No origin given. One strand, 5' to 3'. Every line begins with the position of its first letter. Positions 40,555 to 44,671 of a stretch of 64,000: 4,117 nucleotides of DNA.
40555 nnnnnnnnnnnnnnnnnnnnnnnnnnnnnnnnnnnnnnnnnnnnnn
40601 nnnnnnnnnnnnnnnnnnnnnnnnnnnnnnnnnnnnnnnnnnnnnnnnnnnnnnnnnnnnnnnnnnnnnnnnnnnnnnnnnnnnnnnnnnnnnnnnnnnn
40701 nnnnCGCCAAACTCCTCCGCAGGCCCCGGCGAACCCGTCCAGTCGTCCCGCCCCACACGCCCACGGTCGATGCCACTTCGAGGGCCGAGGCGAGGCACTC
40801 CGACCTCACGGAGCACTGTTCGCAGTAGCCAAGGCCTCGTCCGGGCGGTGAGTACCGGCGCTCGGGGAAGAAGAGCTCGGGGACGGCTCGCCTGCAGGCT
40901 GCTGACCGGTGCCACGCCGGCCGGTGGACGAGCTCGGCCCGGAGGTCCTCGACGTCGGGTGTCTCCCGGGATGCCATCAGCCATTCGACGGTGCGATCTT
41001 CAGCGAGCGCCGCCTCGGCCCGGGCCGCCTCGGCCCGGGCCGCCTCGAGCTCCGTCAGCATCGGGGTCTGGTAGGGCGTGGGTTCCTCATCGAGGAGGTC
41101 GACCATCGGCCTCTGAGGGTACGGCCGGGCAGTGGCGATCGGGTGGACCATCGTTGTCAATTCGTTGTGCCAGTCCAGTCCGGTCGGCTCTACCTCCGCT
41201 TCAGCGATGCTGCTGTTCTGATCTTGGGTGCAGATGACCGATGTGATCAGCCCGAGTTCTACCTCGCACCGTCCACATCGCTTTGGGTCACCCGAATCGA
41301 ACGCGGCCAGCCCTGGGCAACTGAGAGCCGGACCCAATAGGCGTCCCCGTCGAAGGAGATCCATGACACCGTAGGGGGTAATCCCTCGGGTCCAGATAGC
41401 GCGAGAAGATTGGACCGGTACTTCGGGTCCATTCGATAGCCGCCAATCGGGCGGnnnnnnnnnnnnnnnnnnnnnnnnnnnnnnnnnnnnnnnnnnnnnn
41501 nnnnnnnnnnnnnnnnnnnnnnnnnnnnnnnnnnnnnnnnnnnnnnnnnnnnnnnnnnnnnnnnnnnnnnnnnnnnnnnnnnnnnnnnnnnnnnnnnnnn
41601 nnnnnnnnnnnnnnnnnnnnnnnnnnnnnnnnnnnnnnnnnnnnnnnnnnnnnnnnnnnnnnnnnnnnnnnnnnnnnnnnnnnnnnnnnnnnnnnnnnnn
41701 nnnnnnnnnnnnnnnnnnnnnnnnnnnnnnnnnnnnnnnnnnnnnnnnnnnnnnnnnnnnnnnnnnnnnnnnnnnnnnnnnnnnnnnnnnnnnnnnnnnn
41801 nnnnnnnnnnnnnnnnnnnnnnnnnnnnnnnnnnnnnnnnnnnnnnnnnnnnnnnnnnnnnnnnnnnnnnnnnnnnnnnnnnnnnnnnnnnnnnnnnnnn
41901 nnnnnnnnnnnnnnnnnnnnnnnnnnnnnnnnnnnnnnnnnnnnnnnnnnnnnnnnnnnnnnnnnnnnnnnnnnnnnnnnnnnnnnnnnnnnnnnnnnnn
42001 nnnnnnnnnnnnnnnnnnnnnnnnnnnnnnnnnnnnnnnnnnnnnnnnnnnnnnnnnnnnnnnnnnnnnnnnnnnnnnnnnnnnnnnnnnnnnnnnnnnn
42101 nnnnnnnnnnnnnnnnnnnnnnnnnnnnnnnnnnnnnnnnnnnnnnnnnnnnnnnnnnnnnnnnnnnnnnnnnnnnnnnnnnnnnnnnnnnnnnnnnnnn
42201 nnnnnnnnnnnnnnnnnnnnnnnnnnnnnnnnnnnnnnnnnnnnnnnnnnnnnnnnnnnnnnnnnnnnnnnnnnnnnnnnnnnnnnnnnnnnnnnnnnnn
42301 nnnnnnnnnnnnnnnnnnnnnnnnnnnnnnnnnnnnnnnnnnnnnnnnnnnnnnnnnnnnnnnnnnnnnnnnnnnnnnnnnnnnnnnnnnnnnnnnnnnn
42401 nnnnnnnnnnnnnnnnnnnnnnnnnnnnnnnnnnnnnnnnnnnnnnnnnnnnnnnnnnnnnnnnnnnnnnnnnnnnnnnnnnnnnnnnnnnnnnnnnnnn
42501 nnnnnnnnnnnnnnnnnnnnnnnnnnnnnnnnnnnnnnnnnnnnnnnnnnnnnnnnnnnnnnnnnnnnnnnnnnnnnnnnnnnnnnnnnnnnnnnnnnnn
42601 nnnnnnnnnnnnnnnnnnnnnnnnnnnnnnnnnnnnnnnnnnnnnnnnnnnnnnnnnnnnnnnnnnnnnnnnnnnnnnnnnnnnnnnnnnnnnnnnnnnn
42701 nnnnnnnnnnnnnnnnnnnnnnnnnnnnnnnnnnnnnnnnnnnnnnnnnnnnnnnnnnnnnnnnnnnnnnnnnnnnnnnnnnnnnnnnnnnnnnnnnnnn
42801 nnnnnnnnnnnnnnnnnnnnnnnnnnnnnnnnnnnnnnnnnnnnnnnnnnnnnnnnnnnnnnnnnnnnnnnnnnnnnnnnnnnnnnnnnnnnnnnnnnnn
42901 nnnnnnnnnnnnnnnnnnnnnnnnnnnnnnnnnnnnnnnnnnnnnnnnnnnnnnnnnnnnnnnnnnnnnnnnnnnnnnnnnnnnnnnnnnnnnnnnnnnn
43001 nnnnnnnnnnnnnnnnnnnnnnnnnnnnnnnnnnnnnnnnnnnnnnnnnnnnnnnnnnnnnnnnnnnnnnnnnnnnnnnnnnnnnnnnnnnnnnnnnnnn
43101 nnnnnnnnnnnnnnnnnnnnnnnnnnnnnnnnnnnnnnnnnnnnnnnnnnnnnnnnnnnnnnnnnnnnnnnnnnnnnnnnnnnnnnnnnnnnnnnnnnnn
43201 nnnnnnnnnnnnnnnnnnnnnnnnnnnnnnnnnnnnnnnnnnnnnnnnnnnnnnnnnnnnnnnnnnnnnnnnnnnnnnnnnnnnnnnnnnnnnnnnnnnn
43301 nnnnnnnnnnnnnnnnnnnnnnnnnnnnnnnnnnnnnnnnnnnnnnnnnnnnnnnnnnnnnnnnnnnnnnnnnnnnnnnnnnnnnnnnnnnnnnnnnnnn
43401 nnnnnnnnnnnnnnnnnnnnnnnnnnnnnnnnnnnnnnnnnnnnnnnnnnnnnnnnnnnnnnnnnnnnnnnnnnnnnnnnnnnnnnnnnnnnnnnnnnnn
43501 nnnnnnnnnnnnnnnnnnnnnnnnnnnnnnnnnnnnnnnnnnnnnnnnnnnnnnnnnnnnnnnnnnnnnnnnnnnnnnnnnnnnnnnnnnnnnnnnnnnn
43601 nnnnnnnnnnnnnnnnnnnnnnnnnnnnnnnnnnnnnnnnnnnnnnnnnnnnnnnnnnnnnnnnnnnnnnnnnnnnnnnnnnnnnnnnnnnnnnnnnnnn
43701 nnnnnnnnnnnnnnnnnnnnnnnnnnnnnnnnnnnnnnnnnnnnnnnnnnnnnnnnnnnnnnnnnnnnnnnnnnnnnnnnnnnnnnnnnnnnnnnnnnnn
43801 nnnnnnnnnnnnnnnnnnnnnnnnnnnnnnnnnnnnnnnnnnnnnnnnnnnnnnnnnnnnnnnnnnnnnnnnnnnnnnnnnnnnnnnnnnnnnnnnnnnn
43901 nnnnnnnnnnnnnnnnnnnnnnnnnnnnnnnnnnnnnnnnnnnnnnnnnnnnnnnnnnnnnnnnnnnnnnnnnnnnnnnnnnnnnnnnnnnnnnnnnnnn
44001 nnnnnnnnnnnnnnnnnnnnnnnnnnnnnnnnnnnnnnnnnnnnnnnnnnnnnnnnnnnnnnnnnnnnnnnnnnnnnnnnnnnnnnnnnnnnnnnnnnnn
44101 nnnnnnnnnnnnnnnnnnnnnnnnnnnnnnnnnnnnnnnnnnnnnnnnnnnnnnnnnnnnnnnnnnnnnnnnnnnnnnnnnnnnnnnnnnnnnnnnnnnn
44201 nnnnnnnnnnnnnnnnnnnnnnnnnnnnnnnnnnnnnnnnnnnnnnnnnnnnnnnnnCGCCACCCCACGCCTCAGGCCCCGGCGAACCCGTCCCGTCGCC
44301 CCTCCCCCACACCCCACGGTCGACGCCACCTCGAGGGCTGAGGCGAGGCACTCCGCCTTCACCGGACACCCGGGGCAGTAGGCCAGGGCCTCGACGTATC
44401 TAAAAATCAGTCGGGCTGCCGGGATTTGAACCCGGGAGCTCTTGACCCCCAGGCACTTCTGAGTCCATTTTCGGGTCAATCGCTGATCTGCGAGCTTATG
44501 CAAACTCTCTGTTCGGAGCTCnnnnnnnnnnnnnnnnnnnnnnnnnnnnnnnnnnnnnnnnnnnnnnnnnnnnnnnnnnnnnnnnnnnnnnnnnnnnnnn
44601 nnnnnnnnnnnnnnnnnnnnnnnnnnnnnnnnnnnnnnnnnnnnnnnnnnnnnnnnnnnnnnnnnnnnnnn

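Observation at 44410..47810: A single intact cargo gene (ASST-like + IPT + six repeats) framed by two tRNA-att copies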

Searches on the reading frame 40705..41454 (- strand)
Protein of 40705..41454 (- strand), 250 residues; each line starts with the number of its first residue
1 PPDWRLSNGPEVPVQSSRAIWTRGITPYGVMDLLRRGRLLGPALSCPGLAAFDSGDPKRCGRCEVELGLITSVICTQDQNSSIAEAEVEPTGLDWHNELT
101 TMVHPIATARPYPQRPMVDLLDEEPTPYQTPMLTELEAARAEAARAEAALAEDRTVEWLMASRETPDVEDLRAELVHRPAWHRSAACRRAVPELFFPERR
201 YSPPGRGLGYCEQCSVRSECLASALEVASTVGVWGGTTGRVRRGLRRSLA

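Call 18: search_protein_families(library=pfam, proteins=[window:40705-41454:-], max_evalue=0.01)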
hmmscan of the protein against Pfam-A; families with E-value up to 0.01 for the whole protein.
window:40705-41454:- (250 aa): 1 family
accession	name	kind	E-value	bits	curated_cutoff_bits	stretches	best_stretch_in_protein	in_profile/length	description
PF02467.21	Whib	-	5.8e-16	59.2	23.6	1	181-244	1-64/65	Transcription factor WhiB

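Call 32: search_protein_families(library=phrogs, proteins=[window:40705-41454:-], max_evalue=0.01)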
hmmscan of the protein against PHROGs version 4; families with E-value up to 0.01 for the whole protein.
window:40705-41454:- (250 aa): 8 families
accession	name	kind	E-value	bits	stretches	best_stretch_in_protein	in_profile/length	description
phrog_472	-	transcription regulation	6.5e-17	62.5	1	159-248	19-110/523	WhiB transcriptional factor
phrog_1333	-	unknown function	2.5e-13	51.5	1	173-247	12-87/166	-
phrog_14459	-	transcription regulation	2.6e-12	48.3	1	180-249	15-85/137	transcriptional regulator WhiB-like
phrog_8273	-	unknown function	2.2e-09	38.6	1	160-248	88-176/216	-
phrog_12112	-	transcription regulation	5e-08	34.3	1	177-244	3-65/130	transcriptional regulator WhiB-like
phrog_14304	-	transcription regulation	3.4e-06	28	1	180-243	43-121/187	transcriptional regulator WhiB-like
phrog_10071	-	transcription regulation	9.6e-05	23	1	210-247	46-83/196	transcriptional regulator WhiB-like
phrog_11832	-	unknown function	0.0018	19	1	214-239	3-28/33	-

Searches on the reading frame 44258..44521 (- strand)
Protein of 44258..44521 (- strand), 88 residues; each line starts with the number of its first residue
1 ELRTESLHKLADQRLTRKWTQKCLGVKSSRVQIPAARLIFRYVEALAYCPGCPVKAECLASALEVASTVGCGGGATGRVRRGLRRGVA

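Call 18: search_protein_families(library=pfam, proteins=[window:44258-44521:-], max_evalue=0.01)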
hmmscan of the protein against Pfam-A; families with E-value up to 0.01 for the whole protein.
window:44258-44521:- (88 aa): 1 family
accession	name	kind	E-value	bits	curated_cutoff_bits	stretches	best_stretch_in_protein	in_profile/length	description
PF02467.21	Whib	-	7e-08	33.3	23.6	1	41-82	23-64/65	Transcription factor WhiB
